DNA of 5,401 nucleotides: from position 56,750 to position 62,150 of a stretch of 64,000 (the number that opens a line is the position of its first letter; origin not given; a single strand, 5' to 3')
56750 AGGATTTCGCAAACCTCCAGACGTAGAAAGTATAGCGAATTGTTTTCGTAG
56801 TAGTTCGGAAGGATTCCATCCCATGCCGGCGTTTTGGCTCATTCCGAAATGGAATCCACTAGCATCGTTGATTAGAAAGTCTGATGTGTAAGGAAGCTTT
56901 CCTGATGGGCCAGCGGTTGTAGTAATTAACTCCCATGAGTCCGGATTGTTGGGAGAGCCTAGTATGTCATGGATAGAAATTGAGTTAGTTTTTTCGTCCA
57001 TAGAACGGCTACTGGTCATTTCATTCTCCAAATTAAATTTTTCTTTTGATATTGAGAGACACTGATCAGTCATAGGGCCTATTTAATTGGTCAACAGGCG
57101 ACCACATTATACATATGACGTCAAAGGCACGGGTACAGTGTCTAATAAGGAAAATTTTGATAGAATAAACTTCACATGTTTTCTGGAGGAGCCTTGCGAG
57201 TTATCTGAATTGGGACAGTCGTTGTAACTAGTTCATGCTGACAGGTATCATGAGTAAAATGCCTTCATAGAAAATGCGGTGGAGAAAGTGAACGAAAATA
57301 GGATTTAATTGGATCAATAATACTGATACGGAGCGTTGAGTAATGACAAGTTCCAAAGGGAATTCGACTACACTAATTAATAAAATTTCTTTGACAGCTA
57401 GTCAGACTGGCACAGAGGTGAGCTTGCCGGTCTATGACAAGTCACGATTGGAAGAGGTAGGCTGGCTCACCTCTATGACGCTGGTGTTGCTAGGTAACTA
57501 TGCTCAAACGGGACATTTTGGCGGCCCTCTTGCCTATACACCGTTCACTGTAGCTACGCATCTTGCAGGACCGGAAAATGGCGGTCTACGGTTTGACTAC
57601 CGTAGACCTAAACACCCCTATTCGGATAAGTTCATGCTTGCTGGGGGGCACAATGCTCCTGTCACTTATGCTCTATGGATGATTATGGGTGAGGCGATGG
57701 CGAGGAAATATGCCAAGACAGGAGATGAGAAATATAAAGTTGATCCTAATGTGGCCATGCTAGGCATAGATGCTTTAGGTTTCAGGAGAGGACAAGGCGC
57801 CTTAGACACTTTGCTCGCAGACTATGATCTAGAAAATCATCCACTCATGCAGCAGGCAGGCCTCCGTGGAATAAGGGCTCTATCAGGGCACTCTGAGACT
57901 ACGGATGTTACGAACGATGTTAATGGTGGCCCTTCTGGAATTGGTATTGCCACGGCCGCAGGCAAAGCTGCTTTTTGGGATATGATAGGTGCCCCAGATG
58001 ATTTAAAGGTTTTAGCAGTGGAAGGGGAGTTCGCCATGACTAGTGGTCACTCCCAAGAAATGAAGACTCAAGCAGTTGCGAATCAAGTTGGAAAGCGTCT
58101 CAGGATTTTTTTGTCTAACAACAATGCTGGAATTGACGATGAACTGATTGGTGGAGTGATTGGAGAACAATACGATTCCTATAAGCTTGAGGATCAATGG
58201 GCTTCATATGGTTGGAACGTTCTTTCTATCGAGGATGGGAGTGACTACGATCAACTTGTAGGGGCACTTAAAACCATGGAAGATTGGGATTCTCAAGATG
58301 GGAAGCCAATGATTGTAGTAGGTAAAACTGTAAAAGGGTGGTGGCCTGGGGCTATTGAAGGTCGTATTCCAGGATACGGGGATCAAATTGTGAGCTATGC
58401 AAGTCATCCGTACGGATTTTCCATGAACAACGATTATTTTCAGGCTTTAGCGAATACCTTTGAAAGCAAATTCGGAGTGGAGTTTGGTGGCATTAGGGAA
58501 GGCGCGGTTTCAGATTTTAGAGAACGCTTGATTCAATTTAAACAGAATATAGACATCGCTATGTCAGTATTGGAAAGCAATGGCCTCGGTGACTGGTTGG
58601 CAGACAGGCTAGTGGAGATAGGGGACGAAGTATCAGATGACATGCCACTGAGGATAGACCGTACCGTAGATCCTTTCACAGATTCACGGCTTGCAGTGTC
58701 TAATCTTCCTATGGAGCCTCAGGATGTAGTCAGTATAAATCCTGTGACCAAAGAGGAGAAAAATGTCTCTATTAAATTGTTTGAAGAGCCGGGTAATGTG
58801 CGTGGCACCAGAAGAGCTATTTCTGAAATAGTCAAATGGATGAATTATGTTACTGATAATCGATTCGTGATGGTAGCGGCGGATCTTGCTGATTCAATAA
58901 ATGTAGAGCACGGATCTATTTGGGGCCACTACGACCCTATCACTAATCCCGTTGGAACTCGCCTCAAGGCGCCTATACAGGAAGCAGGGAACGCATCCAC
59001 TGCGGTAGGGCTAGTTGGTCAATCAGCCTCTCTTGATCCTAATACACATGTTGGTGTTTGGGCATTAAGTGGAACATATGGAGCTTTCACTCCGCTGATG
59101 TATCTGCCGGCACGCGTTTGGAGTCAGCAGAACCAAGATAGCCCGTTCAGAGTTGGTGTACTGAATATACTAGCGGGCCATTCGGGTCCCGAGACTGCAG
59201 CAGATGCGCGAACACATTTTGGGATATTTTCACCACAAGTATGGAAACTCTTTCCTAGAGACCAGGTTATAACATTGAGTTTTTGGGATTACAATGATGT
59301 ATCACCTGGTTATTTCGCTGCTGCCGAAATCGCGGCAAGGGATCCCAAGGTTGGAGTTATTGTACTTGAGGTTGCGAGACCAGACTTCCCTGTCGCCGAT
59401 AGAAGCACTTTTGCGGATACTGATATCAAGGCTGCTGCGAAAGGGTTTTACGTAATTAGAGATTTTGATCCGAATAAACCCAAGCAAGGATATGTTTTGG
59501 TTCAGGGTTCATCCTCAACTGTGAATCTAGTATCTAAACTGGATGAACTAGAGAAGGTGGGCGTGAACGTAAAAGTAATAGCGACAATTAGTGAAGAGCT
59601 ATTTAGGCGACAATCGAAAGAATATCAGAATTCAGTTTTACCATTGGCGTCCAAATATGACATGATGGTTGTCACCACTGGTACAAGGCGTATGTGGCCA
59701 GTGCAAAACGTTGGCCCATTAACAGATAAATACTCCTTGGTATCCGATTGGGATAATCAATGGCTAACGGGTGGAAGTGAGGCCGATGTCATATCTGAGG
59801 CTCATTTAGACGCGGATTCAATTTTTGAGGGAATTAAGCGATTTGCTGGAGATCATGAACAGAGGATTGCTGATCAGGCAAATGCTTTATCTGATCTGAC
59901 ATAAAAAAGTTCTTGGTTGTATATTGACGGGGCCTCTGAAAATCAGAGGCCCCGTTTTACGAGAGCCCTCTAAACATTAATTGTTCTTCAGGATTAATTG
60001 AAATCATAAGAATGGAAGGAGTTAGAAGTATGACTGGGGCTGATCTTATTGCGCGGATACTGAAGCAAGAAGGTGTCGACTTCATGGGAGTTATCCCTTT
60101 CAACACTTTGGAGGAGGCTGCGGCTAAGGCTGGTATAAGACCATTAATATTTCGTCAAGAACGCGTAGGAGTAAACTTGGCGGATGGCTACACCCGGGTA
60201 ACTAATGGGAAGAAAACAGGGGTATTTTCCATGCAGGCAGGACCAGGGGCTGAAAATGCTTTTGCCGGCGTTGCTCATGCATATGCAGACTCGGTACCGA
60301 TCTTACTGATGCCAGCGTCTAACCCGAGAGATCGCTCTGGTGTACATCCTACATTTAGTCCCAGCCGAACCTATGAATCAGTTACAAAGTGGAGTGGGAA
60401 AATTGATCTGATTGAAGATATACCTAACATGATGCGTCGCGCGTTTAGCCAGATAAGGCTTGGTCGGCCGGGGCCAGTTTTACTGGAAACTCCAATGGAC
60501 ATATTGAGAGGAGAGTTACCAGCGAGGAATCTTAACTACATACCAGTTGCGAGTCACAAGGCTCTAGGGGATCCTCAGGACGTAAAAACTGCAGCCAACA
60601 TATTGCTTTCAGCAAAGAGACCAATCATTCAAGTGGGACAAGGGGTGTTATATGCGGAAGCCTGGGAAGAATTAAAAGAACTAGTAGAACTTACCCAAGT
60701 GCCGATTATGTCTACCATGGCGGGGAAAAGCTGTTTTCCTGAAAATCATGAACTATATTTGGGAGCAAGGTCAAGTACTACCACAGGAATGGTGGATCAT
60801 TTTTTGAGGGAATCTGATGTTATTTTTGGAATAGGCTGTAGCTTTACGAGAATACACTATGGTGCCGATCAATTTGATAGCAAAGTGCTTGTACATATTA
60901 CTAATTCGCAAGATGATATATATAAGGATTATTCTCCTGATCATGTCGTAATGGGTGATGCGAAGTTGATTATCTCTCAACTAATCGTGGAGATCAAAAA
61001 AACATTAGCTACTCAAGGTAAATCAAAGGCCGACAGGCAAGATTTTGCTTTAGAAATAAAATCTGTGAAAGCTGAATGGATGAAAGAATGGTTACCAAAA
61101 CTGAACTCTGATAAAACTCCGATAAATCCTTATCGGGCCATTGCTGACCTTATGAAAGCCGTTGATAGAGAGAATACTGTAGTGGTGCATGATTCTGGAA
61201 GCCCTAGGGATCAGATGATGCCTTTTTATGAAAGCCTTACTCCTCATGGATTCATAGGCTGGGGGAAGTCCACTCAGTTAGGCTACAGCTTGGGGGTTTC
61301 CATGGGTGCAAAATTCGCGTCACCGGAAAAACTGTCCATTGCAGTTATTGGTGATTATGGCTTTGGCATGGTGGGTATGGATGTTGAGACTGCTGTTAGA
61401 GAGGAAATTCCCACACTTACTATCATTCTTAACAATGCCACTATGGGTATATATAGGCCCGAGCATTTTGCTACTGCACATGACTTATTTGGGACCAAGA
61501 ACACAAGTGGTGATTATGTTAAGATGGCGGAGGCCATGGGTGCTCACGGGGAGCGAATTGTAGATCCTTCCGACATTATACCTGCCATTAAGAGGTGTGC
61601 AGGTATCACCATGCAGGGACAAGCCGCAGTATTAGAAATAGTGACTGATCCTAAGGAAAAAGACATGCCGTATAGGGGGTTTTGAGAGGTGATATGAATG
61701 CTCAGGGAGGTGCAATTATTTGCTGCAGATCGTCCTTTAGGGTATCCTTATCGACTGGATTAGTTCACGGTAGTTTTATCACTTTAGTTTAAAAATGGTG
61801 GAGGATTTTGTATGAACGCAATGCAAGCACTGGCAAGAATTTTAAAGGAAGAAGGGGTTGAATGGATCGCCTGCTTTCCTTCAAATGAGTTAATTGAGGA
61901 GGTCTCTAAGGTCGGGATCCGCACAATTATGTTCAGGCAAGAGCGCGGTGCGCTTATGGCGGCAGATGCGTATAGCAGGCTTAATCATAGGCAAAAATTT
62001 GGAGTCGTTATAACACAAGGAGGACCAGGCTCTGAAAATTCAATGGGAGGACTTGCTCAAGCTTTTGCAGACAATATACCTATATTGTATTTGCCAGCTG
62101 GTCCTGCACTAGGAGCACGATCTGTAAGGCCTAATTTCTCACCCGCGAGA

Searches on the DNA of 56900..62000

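Call 84: search_rna_families(source=window, start=56900, end=62000, threshold=evalue, max_evalue=1)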
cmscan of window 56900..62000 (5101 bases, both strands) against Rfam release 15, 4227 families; matches with E-value up to 1: 1.
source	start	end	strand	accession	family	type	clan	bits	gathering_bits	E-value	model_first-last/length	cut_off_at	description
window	59909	59981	-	RF02621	BSnc120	Gene; sRNA;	-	24.4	114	0.03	1-88/88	no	Brucella sRNA 120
